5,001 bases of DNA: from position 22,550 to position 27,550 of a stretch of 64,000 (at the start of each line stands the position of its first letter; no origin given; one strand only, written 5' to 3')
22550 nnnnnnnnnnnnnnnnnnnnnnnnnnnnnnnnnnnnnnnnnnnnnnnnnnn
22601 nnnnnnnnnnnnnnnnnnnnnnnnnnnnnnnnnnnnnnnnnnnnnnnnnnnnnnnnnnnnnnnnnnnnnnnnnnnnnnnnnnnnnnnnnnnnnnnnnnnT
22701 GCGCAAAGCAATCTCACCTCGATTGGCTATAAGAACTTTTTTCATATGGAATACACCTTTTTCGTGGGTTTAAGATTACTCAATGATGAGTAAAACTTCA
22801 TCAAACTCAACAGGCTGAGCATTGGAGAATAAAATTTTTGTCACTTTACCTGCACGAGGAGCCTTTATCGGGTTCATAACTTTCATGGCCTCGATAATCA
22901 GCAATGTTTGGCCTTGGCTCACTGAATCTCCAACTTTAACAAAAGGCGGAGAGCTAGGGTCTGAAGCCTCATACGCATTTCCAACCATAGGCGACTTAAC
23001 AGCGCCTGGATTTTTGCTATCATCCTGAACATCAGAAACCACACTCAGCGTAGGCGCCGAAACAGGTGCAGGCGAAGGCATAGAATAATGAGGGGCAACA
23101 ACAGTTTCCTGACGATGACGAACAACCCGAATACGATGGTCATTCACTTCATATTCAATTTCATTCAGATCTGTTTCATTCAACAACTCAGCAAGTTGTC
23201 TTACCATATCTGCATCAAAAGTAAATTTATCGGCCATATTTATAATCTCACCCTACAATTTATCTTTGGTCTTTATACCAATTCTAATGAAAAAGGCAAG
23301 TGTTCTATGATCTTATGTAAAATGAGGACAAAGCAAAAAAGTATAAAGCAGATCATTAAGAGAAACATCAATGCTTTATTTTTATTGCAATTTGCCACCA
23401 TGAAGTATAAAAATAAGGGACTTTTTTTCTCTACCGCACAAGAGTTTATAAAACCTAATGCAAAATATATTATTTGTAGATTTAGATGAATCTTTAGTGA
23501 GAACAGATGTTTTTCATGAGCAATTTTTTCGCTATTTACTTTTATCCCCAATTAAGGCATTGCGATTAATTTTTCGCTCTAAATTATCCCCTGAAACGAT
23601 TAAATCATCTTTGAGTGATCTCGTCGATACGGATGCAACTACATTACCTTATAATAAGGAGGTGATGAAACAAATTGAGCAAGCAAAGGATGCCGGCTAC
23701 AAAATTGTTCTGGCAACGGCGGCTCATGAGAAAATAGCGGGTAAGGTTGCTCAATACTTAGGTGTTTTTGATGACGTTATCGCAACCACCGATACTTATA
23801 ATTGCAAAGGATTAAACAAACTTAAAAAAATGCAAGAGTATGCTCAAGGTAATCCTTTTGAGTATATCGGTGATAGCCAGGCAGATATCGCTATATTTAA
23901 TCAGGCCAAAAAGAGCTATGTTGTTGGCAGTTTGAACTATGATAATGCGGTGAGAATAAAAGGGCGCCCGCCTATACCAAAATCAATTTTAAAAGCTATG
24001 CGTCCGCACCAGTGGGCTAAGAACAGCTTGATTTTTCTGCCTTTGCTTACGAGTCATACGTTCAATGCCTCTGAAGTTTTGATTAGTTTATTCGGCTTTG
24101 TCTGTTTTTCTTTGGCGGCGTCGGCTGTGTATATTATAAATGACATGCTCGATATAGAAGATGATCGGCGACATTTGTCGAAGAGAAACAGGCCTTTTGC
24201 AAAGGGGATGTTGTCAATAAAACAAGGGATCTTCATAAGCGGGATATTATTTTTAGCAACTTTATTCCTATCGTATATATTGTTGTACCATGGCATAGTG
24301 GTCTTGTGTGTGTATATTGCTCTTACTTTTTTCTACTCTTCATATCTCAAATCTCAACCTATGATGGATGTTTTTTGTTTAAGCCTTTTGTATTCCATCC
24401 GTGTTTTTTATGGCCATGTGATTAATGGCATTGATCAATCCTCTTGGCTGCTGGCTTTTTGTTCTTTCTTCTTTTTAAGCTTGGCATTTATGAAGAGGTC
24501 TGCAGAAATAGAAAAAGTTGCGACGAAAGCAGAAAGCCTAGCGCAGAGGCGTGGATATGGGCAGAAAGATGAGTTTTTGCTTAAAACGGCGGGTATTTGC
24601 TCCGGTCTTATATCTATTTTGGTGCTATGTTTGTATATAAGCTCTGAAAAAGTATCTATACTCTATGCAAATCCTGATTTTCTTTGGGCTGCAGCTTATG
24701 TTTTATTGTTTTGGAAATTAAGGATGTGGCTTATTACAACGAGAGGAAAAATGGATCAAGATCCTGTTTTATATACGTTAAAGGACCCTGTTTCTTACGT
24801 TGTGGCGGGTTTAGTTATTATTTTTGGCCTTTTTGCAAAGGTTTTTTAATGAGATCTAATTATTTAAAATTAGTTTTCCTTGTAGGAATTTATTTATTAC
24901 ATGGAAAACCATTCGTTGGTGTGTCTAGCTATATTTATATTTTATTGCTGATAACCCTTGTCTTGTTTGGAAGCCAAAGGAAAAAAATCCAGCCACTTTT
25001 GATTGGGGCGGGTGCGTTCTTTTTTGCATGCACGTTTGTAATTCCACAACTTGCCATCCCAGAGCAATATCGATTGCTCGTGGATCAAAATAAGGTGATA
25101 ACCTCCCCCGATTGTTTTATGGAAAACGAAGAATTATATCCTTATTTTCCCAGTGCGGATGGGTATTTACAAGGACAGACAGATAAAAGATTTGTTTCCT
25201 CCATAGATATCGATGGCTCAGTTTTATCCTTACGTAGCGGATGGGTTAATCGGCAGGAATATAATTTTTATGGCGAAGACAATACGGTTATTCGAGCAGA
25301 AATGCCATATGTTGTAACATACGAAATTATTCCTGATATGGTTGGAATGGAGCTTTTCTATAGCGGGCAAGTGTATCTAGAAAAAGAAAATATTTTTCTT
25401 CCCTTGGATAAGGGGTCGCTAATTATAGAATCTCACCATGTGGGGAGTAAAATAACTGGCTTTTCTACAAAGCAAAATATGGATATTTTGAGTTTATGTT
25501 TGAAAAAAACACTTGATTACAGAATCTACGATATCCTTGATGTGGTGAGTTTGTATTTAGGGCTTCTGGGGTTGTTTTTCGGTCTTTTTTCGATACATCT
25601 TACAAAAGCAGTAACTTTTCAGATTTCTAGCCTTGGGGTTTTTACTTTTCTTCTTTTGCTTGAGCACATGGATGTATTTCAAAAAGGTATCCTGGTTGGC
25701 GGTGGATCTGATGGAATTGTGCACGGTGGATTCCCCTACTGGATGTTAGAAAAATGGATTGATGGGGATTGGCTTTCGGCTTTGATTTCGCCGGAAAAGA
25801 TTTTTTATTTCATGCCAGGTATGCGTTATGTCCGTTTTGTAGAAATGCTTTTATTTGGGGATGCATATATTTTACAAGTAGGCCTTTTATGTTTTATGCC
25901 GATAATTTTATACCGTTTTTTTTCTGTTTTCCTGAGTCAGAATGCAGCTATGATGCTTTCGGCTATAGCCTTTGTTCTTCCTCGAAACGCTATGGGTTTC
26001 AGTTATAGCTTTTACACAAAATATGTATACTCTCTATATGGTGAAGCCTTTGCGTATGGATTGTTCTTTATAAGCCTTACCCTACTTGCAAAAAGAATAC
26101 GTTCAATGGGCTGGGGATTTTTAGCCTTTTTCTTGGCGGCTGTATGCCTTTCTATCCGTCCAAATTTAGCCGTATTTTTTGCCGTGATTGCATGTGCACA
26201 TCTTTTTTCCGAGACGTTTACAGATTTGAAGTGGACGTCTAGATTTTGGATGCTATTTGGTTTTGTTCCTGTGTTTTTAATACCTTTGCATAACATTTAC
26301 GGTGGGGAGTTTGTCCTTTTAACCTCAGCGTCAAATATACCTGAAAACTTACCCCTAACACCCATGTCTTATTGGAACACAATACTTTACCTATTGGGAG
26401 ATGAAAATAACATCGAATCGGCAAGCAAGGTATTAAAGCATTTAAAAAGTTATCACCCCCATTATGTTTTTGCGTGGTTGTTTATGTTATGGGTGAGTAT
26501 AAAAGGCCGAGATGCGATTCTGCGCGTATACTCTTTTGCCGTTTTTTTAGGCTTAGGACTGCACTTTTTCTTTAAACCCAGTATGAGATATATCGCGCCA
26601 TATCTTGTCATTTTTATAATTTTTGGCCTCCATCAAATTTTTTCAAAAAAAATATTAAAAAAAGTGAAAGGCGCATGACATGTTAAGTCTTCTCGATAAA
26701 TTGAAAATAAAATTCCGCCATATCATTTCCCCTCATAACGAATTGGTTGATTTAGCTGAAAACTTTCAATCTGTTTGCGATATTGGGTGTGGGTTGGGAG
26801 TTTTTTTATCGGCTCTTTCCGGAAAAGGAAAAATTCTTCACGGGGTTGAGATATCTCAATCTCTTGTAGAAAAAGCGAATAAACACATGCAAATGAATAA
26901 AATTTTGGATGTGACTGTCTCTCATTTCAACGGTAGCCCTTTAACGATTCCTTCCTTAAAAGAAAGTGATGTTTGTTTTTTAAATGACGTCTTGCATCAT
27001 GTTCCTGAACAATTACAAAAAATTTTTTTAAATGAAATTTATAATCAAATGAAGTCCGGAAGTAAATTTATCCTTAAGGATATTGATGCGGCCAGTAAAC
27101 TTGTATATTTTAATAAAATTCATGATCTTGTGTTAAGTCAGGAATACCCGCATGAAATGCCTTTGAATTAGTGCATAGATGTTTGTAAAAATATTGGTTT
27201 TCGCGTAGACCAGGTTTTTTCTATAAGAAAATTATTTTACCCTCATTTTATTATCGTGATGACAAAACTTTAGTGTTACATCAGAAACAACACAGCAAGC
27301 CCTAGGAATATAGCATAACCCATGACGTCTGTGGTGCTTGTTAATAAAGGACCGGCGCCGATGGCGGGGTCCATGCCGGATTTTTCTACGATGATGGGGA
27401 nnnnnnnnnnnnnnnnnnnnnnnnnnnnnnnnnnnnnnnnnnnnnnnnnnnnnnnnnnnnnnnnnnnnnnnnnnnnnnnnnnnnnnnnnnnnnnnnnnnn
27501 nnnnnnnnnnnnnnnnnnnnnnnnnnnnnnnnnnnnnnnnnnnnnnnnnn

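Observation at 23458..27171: Translationally coupled operon: HAD phosphatase::UbiA phosphoribosyl/prenyl-transferase fusion, a 14-TM GT-C-like membrane protein, and a SAM methyltransferase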

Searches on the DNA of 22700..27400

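Call 81: search_rna_families(source=window, start=22700, end=27400, threshold=gathering)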
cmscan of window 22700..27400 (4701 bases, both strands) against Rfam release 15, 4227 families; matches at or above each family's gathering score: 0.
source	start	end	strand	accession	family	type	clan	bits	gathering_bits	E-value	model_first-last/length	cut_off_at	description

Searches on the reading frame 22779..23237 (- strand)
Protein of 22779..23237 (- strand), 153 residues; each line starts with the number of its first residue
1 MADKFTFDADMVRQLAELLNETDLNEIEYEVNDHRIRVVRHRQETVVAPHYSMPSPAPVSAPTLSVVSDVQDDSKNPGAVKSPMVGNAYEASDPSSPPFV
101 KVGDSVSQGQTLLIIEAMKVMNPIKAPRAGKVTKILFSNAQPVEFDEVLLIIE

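Call 21: search_protein_families(library=pfam, proteins=[window:22779-23237:-], max_evalue=0.00001)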
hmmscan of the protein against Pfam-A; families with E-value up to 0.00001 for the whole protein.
window:22779-23237:- (153 aa): 1 family
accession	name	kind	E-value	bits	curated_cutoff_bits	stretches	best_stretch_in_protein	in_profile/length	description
PF00364.28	Biotin_lipoyl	-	1.7e-21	76.3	22.1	1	80-152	3-73/73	Biotin-requiring enzyme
